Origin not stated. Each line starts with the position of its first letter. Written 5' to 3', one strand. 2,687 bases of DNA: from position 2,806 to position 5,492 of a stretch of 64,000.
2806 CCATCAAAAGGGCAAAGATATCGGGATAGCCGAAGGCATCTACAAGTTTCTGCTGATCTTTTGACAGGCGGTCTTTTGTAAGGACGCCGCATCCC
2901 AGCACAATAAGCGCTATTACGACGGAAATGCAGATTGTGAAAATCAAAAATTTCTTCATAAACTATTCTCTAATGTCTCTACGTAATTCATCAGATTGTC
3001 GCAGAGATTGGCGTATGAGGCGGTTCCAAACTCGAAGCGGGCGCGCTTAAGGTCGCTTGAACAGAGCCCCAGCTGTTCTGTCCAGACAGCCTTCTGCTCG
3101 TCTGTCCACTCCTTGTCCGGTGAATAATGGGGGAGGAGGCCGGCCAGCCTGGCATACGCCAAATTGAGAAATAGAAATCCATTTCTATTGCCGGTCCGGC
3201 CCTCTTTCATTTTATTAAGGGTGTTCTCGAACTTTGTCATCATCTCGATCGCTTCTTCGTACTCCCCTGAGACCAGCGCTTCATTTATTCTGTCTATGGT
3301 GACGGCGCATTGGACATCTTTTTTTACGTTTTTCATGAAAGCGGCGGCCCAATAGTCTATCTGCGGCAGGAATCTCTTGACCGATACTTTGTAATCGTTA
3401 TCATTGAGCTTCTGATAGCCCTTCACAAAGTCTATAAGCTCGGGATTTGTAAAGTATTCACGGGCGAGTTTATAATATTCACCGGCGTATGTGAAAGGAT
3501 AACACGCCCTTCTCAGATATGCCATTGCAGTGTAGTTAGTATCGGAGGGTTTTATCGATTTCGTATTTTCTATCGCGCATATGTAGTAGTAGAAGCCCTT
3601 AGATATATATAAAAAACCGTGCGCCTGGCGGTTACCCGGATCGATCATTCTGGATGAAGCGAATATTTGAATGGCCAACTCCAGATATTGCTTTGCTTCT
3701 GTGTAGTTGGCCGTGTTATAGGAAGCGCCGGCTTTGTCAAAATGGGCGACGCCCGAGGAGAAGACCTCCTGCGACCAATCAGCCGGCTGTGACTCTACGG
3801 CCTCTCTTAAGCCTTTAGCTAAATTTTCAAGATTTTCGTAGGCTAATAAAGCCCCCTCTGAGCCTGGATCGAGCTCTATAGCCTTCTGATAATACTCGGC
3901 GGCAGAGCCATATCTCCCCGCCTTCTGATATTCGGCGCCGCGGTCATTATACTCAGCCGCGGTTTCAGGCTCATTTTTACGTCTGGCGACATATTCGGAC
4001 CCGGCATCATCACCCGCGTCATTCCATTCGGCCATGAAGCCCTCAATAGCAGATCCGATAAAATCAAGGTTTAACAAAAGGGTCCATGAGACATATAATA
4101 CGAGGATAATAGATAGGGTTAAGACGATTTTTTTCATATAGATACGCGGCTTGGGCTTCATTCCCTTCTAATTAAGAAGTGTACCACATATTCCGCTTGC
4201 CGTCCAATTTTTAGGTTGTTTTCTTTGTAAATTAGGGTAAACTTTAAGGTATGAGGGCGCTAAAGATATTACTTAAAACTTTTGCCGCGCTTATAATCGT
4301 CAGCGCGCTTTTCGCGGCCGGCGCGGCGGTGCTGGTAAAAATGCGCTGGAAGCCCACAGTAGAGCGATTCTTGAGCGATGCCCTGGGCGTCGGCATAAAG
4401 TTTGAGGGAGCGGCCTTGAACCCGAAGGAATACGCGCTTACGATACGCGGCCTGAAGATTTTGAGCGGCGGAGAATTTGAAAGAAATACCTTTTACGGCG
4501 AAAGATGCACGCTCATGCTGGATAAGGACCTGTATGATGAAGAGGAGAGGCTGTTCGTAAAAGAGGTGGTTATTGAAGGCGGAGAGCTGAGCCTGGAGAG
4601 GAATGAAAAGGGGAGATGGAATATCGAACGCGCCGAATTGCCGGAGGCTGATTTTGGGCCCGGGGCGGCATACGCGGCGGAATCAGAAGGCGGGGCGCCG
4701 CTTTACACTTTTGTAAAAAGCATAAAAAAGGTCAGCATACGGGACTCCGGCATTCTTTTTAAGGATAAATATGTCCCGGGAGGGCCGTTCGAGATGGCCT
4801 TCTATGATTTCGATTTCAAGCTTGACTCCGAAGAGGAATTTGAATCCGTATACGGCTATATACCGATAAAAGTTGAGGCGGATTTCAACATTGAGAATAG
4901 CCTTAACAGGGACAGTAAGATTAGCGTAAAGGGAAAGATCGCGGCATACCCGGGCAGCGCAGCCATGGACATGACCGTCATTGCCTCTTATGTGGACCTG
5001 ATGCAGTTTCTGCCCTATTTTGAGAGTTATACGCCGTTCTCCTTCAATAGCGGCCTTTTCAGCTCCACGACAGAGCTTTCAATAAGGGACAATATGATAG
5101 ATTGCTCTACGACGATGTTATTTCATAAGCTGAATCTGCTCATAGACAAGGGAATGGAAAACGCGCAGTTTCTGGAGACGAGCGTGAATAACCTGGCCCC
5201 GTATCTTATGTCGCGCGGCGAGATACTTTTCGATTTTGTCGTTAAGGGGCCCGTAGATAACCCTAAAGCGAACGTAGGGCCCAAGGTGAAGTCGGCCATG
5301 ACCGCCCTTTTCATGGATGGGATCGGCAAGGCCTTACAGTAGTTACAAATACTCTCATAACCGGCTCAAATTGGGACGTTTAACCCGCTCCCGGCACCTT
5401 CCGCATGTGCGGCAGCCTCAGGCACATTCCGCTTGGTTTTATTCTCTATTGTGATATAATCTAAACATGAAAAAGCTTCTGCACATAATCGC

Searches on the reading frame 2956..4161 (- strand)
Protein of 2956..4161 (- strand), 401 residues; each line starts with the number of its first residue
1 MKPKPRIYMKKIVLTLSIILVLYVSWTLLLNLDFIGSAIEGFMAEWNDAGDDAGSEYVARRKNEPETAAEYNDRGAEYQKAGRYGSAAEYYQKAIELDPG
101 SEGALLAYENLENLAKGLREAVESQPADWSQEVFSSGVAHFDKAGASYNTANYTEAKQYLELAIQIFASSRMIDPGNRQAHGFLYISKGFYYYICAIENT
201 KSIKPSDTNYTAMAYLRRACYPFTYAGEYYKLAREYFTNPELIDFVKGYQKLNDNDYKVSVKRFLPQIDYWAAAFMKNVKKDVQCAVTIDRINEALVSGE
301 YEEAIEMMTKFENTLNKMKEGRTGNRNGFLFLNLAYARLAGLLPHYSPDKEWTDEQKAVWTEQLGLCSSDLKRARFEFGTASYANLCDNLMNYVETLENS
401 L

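Call 78: search_protein_families(library=pfam, proteins=[window:2956-4161:-], max_evalue=0.01)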
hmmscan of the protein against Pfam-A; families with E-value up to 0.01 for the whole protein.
window:2956-4161:- (401 aa): 12 families
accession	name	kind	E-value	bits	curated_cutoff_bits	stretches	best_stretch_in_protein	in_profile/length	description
PF00515.34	TPR_1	-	1.2e-08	34.8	27.8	1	68-100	1-33/34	Tetratricopeptide repeat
PF07719.23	TPR_2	-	3.7e-08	33.3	27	1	68-100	1-33/34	Tetratricopeptide repeat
PF13428.12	TPR_14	-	1.3e-05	25.9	23.5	1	70-108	3-41/44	Tetratricopeptide repeat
PF13424.12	TPR_12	-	2.6e-05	24.8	30.1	1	63-98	40-75/77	Tetratricopeptide repeat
PF14559.12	TPR_19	-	4.6e-05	24.1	25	0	80-108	3-31/68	Tetratricopeptide repeat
PF13371.12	TPR_9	-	0.0002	21.8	35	1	64-105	25-66/73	Tetratricopeptide repeat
PF13181.12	TPR_8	-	0.00024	21.5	25.7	1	71-99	4-32/34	Tetratricopeptide repeat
PF13374.12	TPR_10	-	0.0013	19.2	27.5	0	71-96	5-30/42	Tetratricopeptide repeat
PF13414.12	TPR_11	-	0.0014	18.8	26.8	0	77-99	3-25/42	TPR repeat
PF13176.12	TPR_7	-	0.0018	18.7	27.9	0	78-100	9-33/36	Tetratricopeptide repeat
PF13432.12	TPR_16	-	0.0022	18.8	32.7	0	77-101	6-64/65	Tetratricopeptide repeat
PF13174.12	TPR_6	-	0.0049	17.9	26.3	0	78-101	10-33/33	Tetratricopeptide repeat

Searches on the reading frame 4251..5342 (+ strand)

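Call 3: search_protein_families(library=pfam, proteins=[window:4251-5342:+], max_evalue=1)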
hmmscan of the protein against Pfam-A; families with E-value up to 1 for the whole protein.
window:4251-5342:+ (363 aa): 3 families
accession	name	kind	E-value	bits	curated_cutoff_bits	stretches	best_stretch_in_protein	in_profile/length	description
PF05359.17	DUF748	-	6.8e-16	57.9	50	2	99-296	616-800/1037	Domain of Unknown Function (DUF748)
PF13116.12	YhdP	-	0.00023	19.6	46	1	1-173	5-157/1224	YhdP protein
PF05170.20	AsmA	-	0.0015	17.9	29.8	1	2-126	3-128/607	AsmA family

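Call 4: search_protein_families(library=ncbifam, proteins=[window:4251-5342:+], max_evalue=1)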
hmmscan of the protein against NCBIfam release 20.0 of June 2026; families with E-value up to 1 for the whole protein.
window:4251-5342:+ (363 aa): 2 families
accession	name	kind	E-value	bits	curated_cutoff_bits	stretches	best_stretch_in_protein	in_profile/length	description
TIGR03545.1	TIGR03545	subfamily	0.1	11.1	173.35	0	13-123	9-118/556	TIGR03545 family protein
TIGR02099.1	TIGR02099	equivalog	0.15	9.6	519.15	1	5-52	5-54/1260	YhdP family protein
